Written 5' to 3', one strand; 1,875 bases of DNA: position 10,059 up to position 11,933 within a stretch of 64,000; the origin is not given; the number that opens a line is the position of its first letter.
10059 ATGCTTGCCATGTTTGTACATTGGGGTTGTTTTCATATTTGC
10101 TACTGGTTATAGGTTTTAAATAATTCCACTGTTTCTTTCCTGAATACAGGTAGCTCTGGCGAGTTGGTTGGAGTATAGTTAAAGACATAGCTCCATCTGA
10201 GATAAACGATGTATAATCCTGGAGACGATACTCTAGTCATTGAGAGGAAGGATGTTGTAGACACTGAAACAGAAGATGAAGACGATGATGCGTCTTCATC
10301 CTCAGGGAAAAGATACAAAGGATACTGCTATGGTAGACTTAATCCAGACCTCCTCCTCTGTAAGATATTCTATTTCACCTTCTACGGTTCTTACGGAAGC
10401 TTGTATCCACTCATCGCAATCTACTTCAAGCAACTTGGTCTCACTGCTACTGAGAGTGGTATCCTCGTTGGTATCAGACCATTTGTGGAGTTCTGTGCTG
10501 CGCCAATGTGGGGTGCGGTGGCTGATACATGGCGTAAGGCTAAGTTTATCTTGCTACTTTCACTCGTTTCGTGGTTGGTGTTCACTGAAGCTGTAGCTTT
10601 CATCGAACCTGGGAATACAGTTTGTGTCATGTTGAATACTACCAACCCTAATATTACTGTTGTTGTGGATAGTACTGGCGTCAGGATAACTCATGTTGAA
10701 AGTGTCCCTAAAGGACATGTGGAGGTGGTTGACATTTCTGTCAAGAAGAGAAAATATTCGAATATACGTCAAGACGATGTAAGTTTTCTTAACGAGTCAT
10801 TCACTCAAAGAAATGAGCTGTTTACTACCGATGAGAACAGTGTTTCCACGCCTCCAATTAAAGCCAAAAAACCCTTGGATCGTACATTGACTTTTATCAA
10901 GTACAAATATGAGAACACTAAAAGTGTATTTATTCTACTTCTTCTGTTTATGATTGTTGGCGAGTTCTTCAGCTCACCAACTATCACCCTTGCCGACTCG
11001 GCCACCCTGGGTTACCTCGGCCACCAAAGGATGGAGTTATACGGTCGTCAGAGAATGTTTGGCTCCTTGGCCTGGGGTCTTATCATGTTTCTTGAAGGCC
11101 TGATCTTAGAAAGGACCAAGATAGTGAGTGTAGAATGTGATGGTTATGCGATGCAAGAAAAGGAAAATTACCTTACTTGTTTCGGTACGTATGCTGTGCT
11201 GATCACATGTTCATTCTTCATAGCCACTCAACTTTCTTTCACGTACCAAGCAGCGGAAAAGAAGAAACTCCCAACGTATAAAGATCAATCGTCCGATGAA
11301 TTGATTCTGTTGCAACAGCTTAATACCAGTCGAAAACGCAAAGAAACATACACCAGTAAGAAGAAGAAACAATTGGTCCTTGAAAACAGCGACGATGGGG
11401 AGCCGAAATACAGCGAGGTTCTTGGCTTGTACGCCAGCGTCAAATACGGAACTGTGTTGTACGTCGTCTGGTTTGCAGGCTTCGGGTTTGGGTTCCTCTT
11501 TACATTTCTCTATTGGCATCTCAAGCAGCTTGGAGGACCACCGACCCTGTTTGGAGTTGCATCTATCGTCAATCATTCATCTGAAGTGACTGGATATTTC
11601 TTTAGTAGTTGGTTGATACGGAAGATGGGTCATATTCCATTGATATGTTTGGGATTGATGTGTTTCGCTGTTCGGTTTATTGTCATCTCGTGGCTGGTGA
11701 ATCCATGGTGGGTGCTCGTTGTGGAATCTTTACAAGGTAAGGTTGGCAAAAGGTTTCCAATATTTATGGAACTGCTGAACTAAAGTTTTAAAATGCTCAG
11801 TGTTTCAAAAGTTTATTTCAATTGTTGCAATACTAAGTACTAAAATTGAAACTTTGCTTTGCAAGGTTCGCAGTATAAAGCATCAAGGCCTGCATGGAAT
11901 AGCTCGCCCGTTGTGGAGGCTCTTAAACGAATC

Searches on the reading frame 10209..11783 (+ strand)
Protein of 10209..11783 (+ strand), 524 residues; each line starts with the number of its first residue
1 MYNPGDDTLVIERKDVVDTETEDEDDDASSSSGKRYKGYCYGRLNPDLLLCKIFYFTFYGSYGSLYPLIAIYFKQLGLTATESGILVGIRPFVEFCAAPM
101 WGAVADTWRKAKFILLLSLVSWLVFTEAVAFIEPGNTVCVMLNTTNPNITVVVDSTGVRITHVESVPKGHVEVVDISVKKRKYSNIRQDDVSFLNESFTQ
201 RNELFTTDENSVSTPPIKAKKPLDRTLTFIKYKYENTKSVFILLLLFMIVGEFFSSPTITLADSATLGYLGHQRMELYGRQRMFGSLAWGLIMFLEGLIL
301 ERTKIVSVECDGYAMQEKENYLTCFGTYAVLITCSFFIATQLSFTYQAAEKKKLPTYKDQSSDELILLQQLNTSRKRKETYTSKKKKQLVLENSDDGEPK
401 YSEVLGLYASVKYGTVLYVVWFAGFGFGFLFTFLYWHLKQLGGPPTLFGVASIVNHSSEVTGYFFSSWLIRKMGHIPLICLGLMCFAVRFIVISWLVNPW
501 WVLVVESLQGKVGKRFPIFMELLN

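Call 8: find_homologous_proteins(query=window:10209-11783:+, max_evalue=1e-10)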
Query window:10209-11783:+ (524 aa): 1120 proteins with E <= 1e-10 among 8000 candidates; the best 120 are listed.
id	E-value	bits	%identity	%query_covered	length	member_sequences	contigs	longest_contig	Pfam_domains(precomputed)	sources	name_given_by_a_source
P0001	0.0e+0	1168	100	97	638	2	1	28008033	PF01306.26,PF12832.14,PF07690.22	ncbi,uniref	ncbi:major facilitator superfamily domain-containing protein 6-like [Asterias amurensis]|uniref:majo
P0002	5.6e-226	769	63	98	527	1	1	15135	PF13347.13,PF01306.26,PF12832.14,PF07690.22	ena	-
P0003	5.2e-205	700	60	97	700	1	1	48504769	PF03825.23,PF12832.14,PF07690.22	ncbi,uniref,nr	ncbi:major facilitator superfamily domain-containing protein 6-like [Patiria miniata]|uniref:Major f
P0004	2.6e-198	678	59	97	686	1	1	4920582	PF03825.23,PF01306.26,PF05977.20,PF12832.14,PF07690.22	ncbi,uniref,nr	ncbi:major facilitator superfamily domain-containing protein 6-like [Acanthaster planci]|uniref:Majo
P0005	2.6e-166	572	51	97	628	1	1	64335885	PF03825.23,PF12832.14,PF07690.22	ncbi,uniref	ncbi:major facilitator superfamily domain-containing protein 6-like [Amphiura filiformis]|uniref:maj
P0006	1.5e-162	560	49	98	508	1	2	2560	PF01306.26,PF12832.14,PF07690.22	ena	-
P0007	2.4e-145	503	49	90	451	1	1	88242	PF01306.26,PF12832.14,PF07690.22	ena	-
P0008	7.2e-139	482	44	97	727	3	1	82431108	PF01306.26,PF12832.14,PF07690.22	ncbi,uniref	ncbi:major facilitator superfamily domain-containing protein 6-like [Lytechinus pictus]|uniref:major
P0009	2.8e-133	463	44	97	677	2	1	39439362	PF03825.23,PF01306.26,PF12832.14,PF07690.22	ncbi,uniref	ncbi:major facilitator superfamily domain-containing protein 6-like [Diadema setosum]|uniref:major f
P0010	1.2e-130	455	42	97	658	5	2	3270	PF03825.23,PF01306.26,PF12832.14,PF07690.22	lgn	-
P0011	6.8e-124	432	43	97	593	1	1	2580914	PF12832.14,PF07690.22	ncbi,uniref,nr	ncbi:major facilitator superfamily domain-containing protein 6-like [Anneissia japonica]|uniref:majo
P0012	3.4e-118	414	42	89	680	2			PF03825.23,PF01306.26,PF05977.20,PF12832.14,PF07690.22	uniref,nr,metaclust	uniref:Major facilitator superfamily domain-containing protein 6-like n=1 Tax=Saccoglossus kowalevsk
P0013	1.5e-115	405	42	91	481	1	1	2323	PF01306.26,PF12832.14,PF07690.22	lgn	-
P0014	2.4e-113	398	40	89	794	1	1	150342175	PF03825.23,PF01306.26,PF12832.14,PF07690.22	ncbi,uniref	ncbi:major facilitator superfamily domain-containing protein 6-like [Ornithodoros turicata]|uniref:m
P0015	3.5e-112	394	41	94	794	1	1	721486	PF03825.23,PF01306.26,PF12832.14,PF07690.22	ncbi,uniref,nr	ncbi:major facilitator superfamily domain-containing protein 6-like [Centruroides sculpturatus]|unir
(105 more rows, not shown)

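Call 12: find_encoding_contigs(protein=P0001, flank=10000, max_places=6)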
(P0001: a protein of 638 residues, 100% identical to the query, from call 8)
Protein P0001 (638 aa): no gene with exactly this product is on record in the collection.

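Call 13: list_cluster_members(proteins=[P0001])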
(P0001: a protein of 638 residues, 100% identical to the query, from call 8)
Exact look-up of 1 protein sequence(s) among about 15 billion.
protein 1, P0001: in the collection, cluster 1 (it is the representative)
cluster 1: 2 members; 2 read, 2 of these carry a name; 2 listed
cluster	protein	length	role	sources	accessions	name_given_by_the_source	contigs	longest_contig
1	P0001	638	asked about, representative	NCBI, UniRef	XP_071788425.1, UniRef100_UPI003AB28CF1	major facilitator superfamily domain-containing protein 6-like [Asterias amurensis] | major facilitator superfamily domain-containing protein 6-like n=1 Tax=Asterias amurensis ...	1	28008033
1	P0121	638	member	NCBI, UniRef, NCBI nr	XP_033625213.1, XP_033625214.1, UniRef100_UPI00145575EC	major facilitator superfamily domain-containing protein 6-like [Asterias rubens] | major facilitator superfamily domain-containing protein 6-like n=1 Tax=Asterias rubens ...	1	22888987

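Call 14: find_encoding_contigs(protein=P0121, flank=10000, max_places=6)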
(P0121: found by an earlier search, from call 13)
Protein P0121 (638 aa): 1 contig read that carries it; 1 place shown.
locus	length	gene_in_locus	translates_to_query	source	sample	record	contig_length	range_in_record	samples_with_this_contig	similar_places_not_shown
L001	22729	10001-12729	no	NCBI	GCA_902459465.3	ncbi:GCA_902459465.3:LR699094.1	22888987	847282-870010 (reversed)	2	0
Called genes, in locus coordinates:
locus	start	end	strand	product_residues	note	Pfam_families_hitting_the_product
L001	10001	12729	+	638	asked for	PF01306:LacY_symp (faint), PF07690:MFS_1 (weak), PF12832:MFS_1_like, PF07690:MFS_1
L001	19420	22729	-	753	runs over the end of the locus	PF00155:Aminotran_1_2, PF00266:Aminotran_5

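Call 45: find_encoding_contigs(protein=P0003, flank=10000, max_places=2)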
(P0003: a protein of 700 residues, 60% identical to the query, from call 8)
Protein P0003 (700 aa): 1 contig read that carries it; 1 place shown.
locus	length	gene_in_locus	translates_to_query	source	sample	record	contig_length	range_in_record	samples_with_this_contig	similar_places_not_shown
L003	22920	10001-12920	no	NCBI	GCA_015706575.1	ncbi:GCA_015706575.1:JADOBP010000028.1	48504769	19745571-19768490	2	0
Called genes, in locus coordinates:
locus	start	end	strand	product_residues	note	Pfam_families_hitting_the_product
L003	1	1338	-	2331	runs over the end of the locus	-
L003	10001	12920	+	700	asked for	PF07690:MFS_1 (weak), PF12832:MFS_1_like, PF03825:Nuc_H_symport, PF07690:MFS_1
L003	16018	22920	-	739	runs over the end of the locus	PF00266:Aminotran_5, PF00155:Aminotran_1_2 (weak)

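Call 46: find_encoding_contigs(protein=P0004, flank=10000, max_places=2)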
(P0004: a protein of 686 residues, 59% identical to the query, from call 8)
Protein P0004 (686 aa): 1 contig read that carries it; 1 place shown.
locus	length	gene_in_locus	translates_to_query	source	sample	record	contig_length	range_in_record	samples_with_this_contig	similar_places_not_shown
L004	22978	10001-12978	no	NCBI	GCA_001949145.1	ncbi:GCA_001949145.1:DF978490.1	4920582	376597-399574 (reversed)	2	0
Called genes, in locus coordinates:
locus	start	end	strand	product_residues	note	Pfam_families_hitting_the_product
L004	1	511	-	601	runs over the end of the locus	PF00008:EGF (weak), PF12661:hEGF (weak), PF25024:EGF_TEN, PF07645:EGF_CA, PF25024:EGF_TEN, PF00008:EGF (weak)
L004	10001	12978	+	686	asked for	PF01306:LacY_symp (faint), PF07690:MFS_1 (weak), PF12832:MFS_1_like, PF03825:Nuc_H_symport (weak), PF07690:MFS_1, PF05977:MFS_3 (faint)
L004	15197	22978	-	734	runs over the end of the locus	PF00155:Aminotran_1_2 (weak), PF00266:Aminotran_5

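Call 47: find_encoding_contigs(protein=P0002, flank=10000, max_places=2)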
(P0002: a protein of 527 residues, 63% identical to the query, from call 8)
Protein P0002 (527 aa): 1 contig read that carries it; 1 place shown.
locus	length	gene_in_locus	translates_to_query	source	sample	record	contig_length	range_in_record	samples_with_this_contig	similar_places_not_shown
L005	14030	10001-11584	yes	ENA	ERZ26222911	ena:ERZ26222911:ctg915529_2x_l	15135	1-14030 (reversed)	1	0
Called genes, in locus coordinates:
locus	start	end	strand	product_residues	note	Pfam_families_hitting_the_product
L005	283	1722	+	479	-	-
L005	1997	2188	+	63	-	-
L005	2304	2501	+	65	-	-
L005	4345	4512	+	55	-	-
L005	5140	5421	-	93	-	-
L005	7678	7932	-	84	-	-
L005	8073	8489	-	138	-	-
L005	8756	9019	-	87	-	-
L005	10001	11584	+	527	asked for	PF13347:MFS_2 (faint), PF01306:LacY_symp (faint), PF07690:MFS_1 (weak), PF12832:MFS_1_like, PF07690:MFS_1 (weak)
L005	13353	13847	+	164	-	-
